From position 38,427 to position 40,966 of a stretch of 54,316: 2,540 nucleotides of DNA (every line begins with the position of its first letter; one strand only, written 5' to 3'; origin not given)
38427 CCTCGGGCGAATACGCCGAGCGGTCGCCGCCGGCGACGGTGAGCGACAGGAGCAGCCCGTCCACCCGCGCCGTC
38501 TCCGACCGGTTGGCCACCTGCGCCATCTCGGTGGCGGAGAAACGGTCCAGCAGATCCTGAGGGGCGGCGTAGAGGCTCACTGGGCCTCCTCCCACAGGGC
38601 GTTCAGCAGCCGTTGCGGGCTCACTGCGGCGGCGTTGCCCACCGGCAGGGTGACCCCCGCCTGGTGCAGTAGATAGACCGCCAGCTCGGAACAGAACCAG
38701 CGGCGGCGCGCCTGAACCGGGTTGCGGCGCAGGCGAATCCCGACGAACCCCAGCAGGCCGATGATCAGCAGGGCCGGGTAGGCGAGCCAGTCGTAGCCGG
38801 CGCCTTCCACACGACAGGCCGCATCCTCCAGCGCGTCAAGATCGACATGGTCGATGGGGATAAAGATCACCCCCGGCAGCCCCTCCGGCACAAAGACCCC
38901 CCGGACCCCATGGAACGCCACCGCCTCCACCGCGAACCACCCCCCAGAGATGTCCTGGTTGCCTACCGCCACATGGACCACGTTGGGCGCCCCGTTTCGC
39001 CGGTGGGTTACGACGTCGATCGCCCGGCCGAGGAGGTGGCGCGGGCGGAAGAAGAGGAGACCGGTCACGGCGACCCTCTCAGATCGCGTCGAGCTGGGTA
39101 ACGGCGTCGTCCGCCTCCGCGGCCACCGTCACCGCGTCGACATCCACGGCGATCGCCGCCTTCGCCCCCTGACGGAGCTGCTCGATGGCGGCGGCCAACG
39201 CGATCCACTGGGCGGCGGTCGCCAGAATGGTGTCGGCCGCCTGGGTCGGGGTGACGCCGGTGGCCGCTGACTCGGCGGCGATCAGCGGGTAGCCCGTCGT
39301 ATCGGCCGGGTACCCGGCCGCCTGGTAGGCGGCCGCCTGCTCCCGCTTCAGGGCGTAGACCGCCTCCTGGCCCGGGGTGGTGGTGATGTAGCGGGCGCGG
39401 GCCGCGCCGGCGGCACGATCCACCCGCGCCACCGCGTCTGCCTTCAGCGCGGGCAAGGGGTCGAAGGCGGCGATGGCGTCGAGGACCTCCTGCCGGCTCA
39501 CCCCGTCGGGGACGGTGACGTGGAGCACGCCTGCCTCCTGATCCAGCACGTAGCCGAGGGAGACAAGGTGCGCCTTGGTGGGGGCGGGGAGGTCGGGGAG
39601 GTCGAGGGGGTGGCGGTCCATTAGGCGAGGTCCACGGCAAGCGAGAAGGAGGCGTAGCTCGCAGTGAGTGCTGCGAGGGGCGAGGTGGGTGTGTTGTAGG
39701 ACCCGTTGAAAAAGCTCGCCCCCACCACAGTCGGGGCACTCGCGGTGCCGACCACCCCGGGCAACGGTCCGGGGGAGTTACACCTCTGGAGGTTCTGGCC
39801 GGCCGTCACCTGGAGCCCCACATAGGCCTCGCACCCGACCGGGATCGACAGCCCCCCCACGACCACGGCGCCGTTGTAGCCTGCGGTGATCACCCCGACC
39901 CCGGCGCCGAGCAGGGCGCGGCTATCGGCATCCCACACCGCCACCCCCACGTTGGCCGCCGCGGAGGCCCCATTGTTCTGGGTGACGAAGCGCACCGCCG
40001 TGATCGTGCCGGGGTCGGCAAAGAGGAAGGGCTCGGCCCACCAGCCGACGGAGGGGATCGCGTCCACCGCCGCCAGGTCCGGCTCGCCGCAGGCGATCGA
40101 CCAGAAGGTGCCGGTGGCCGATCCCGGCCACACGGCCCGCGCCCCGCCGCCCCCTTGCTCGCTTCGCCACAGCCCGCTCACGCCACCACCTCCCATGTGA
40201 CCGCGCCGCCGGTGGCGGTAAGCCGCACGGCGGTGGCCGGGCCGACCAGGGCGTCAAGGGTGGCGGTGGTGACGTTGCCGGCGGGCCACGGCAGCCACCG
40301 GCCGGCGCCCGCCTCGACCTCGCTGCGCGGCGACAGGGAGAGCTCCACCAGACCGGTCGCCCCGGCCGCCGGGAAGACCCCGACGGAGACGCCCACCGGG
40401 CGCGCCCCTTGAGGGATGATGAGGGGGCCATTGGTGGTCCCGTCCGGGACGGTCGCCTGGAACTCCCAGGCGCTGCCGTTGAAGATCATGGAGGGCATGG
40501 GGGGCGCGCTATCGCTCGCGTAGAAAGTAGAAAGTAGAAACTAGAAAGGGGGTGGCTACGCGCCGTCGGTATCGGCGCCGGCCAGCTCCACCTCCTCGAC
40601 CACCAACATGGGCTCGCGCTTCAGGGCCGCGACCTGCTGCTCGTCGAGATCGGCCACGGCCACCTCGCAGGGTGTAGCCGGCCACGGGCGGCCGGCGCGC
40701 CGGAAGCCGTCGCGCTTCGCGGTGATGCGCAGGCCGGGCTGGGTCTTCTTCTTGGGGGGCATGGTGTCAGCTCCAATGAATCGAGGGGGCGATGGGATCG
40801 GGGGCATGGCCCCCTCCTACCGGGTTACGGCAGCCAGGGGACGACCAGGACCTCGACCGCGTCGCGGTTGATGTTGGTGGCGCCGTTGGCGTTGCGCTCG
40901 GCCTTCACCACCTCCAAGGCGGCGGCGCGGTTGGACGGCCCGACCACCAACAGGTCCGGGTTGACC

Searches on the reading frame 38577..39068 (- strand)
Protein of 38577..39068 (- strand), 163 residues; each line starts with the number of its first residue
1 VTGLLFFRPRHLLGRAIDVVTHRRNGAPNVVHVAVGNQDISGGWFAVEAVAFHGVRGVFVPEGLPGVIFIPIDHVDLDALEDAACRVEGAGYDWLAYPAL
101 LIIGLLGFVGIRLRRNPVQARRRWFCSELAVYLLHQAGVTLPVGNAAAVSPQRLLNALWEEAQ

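Call 32: search_protein_families(library=phrogs, max_evalue=0.001, proteins=[window:38577-39068:-])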
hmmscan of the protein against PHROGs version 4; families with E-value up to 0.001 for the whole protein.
window:38577-39068:- (163 aa): 1 family
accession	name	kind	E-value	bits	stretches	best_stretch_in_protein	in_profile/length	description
phrog_1128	-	moron, auxiliary metabolic gene and host takeover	2.5e-17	64.2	1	4-157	27-167/381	enoyl-CoA hydratase/carnithine racemase-like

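Call 34: search_protein_families(library=pfam, max_evalue=0.1, proteins=[window:38577-39068:-])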
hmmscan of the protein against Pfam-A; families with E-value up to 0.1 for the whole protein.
window:38577-39068:- (163 aa): 0 families

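Call 45: search_protein_families(library=ncbifam, max_evalue=0.1, proteins=[window:38577-39068:-])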
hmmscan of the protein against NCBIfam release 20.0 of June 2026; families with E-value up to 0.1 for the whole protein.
window:38577-39068:- (163 aa): 1 family
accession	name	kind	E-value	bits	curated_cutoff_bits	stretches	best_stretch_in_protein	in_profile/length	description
NF008552.0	PRK11479.1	equivalog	0.079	12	279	0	120-155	201-236/274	YaeF family permuted papain-like enzyme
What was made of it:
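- Checked: A 163-aa protein (38577-39068) with a faint permuted-papain hit (E 0.08, call 45) cannot be excluded as a hydrolase.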

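Call 46: search_solved_structures(query=window:38577-39068:-, max_evalue=1)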
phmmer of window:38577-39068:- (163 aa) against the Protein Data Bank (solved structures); distinct sequences matched with E-value up to 1: 0.

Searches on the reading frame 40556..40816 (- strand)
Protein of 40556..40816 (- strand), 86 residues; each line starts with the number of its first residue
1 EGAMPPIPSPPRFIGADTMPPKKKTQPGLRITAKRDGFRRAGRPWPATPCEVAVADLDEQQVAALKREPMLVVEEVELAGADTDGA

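Call 32: search_protein_families(library=phrogs, max_evalue=0.001, proteins=[window:40556-40816:-])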
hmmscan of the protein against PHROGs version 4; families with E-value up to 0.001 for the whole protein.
window:40556-40816:- (86 aa): 7 families
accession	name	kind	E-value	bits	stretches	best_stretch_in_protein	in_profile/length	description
phrog_27280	-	unknown function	5.5e-12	47.1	1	22-77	76-132/134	-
phrog_6188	-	unknown function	2.9e-10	41.7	1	29-81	4-56/125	-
phrog_24274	-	unknown function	6.3e-09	37.1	1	24-84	3-63/177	-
phrog_2498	-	unknown function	2.7e-05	25.5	1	23-83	7-66/149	-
phrog_7976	-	unknown function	7.6e-05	23.9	1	28-85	30-87/100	-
phrog_8953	-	unknown function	0.0001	23.4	1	35-83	16-62/135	-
phrog_10420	-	unknown function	0.00044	21.5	1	35-83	74-119/147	-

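Call 34: search_protein_families(library=pfam, max_evalue=0.1, proteins=[window:40556-40816:-])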
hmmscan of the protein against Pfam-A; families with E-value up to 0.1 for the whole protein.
window:40556-40816:- (86 aa): 1 family
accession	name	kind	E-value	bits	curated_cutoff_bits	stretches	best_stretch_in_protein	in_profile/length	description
PF17891.6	FluMu_N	-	1.3e-06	28.4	25.8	1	34-77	7-48/49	Mu-like prophage FluMu N-terminal domain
